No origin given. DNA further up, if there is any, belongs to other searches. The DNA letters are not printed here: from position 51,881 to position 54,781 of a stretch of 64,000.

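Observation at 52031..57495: Natural BVMO-esterase fusion in an operon with a desaturase and its FNR/ferredoxin-like reductase, plus a divergent TetR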

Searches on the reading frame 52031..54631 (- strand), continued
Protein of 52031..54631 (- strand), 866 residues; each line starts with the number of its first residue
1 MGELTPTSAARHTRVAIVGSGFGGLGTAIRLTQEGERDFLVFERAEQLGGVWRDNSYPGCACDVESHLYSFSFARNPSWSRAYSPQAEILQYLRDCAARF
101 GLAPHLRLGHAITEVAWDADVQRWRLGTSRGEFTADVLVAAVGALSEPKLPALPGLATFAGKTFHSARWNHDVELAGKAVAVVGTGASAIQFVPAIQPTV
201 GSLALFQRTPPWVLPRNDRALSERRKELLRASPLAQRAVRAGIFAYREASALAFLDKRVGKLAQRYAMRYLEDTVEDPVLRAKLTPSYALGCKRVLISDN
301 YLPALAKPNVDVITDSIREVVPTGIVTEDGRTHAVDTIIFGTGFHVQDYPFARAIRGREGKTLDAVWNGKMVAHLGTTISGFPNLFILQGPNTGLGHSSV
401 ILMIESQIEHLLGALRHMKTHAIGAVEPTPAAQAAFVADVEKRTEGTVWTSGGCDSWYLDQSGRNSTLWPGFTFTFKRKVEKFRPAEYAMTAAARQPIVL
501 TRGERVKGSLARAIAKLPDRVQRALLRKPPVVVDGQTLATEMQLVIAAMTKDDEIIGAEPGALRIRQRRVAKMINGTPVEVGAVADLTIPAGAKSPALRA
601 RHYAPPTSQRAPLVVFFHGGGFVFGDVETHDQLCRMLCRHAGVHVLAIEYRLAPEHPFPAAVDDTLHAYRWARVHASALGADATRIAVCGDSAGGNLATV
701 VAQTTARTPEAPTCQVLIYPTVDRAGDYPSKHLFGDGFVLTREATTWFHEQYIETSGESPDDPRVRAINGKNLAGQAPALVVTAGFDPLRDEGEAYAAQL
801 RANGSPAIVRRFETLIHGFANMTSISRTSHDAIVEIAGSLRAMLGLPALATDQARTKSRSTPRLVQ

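Call 16: find_encoding_contigs(protein=P0032, flank=8000, max_places=2)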
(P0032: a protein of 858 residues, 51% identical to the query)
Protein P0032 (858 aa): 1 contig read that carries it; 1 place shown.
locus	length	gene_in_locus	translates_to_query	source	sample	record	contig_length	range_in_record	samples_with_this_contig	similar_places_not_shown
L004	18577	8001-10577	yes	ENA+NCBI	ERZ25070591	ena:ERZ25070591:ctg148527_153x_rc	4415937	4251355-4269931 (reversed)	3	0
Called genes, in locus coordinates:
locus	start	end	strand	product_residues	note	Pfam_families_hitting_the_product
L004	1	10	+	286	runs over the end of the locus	PF27100:DcsG_N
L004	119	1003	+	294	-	-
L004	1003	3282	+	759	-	PF00324:AA_permease, PF21555:CCC_C_1st_pro, PF21554:CCC_C_2nd_pro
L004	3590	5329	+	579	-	PF00171:Aldedh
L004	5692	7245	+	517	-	PF00199:Catalase, PF06628:Catalase-rel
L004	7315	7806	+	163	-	-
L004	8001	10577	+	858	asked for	PF00743:FMO-like, PF07992:Pyr_redox_2, PF13450:NAD_binding_8, PF13738:Pyr_redox_3, PF00135:COesterase, PF20434:BD-FAE, PF07859:Abhydrolase_3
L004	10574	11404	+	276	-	PF00106:adh_short, PF08659:KR, PF13561:adh_short_C2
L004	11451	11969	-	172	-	PF04978:MST (weak), PF12867:DinB_2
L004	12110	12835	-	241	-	PF20772:TACO1_YebC_N, PF01709:Transcrip_reg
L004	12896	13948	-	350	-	PF03435:Sacchrp_dh_NADP, PF13460:NAD_binding_10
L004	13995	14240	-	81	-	-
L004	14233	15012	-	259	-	-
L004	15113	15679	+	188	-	-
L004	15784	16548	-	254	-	PF00005:ABC_tran, PF13304:AAA_21 (weak)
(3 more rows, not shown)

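Call 18: find_encoding_contigs(protein=P0002, flank=8000, max_places=2)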
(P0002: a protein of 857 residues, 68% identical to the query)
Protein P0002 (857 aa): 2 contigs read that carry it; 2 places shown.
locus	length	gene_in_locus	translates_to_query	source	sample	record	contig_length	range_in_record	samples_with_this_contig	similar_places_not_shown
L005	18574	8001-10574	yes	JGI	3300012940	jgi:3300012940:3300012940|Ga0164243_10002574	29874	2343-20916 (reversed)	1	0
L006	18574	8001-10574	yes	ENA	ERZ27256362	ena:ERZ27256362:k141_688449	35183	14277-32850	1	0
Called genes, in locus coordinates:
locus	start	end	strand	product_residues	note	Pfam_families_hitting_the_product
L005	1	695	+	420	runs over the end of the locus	PF08614:ATG16 (faint)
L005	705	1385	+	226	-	PF14537:Cytochrom_c3_2 (weak), PF14522:Cytochrome_C7 (faint), PF22113:Mtrc-MtrF_II-IV_dom (faint), PF09699:Paired_CXXCH_1 (faint)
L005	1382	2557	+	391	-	PF11845:Tll0287-like, PF13464:RodZ_C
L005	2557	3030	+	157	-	-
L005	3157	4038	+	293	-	PF14518:Haem_oxygenas_2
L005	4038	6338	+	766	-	PF27533:CapK_C (weak)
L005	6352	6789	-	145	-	PF13441:Gly-zipper_YMGG (weak), PF13488:Gly-zipper_Omp (weak), PF16998:17kDa_Anti_2 (weak)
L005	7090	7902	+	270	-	-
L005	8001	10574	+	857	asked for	PF00743:FMO-like, PF07992:Pyr_redox_2, PF13434:Lys_Orn_oxgnase (faint), PF13450:NAD_binding_8, PF13738:Pyr_redox_3, PF00135:COesterase, PF20434:BD-FAE, PF07859:Abhydrolase_3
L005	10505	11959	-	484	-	PF01266:DAO (faint), PF01946:Thi4 (faint), PF07992:Pyr_redox_2, PF13434:Lys_Orn_oxgnase (faint), PF13450:NAD_binding_8 (weak), PF13738:Pyr_redox_3, PF00743:FMO-like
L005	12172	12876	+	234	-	PF00378:ECH_1, PF16113:ECH_2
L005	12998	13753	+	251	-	-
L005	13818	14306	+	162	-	PF01272:GreA_GreB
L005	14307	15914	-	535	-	PF13084:DUF3943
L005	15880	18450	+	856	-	PF02739:5_3_exonuc_N, PF01367:5_3_exonuc, PF22619:DNA_polI_exo1 (weak), PF00476:DNA_pol_A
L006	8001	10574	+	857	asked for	PF00743:FMO-like, PF07992:Pyr_redox_2, PF13434:Lys_Orn_oxgnase (faint), PF13450:NAD_binding_8, PF13738:Pyr_redox_3, PF00135:COesterase, PF20434:BD-FAE, PF07859:Abhydrolase_3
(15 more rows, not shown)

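Call 19: list_cluster_members(proteins=[window:52031-54631:-, window:54650-55732:-, window:55746-56771:-, window:56878-57495:+])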
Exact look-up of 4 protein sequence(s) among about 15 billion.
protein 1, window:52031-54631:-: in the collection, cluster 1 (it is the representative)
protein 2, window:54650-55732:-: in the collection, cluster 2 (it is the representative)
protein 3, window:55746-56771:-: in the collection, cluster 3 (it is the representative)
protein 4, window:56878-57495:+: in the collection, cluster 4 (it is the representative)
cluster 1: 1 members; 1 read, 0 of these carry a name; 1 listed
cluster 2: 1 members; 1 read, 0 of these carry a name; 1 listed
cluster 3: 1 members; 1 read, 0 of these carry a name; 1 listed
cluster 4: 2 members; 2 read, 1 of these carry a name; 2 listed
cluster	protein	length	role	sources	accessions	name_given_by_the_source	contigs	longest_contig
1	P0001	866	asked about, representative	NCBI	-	-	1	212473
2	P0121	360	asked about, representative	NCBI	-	-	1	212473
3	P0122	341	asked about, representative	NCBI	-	-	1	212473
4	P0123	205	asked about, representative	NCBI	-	-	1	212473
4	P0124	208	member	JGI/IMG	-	AcrR family transcriptional regulator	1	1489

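Call 23: find_encoding_contigs(protein=P0038, flank=10000, max_places=2)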
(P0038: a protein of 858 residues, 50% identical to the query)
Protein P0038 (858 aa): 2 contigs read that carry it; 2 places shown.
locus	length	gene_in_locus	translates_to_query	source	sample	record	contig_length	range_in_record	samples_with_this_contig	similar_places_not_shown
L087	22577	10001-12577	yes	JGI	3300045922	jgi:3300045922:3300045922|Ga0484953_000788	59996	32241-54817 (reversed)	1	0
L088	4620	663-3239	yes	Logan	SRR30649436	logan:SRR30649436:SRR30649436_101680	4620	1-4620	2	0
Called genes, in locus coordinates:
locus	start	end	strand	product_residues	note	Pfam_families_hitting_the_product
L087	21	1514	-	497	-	PF00474:SSF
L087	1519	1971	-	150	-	PF13899:Thioredoxin_7 (faint), PF00085:Thioredoxin, PF13098:Thioredoxin_2, PF13728:TraF (weak)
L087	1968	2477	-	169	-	PF02566:OsmC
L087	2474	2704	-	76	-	PF11127:YgaP-like_TM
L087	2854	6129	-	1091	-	PF00873:ACR_tran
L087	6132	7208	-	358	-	PF25919:BSH_CusB (faint), PF25917:BSH_RND, PF25973:BSH_CzcB, PF25984:BSH_YknX (faint), PF25967:RND-MFP_C (weak)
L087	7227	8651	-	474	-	PF02321:OEP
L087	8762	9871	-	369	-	PF01738:DLH (faint), PF20434:BD-FAE (faint), PF12697:Abhydrolase_6 (weak), PF00326:Peptidase_S9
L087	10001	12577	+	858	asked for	PF00890:FAD_binding_2 (weak), PF07992:Pyr_redox_2, PF13450:NAD_binding_8, PF13738:Pyr_redox_3, PF00743:FMO-like, PF00135:COesterase (weak), PF07859:Abhydrolase_3, PF20434:BD-FAE, +1 more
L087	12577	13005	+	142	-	PF00106:adh_short, PF13561:adh_short_C2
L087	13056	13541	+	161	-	PF00565:SNase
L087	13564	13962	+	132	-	-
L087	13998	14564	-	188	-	-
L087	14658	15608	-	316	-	PF01699:Na_Ca_ex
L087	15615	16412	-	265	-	PF06267:DUF1028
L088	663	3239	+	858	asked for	PF00890:FAD_binding_2 (weak), PF07992:Pyr_redox_2, PF13450:NAD_binding_8, PF13738:Pyr_redox_3, PF00743:FMO-like, PF00135:COesterase (weak), PF07859:Abhydrolase_3, PF20434:BD-FAE, +1 more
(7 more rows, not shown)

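Call 44: search_protein_representatives(protein=window:52031-54631:-)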
Query: 866 residues. Proteins with E-value up to 0.001 (for the whole library): 82471; up to 1e-10: 36443; up to 1e-30: 8098. The best 150 are listed.
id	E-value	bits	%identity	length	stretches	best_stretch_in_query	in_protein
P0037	3.2e-257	872.5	52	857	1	11-840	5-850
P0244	6.0e-162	557.3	43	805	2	13-490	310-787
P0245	1.3e-161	556.2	44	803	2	11-493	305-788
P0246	6.4e-159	547.3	51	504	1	8-495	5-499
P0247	1.9e-158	545.7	51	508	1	8-499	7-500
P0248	7.8e-156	537.1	44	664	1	13-696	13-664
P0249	1.2e-155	536.5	51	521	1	10-490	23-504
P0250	3.6e-154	531.6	50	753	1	8-490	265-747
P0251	5.9e-151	521.0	49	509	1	12-488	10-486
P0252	6.0e-151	520.9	51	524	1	11-494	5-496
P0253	7.8e-151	520.6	49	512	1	9-493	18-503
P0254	8.5e-151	520.4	49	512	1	11-493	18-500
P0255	6.5e-150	517.5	50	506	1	18-491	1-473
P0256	1.1e-148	513.4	41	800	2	10-472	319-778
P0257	3.5e-148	511.8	35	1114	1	14-842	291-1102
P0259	5.2e-147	507.9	48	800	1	10-495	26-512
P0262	3.0e-144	498.8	48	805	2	11-324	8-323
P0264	5.7e-144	497.8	43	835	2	6-491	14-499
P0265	6.9e-144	497.6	47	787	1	5-493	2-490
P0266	8.0e-144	497.4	47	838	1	9-506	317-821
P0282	2.2e-133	462.8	47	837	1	11-488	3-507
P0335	2.3e-121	423.1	33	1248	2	37-473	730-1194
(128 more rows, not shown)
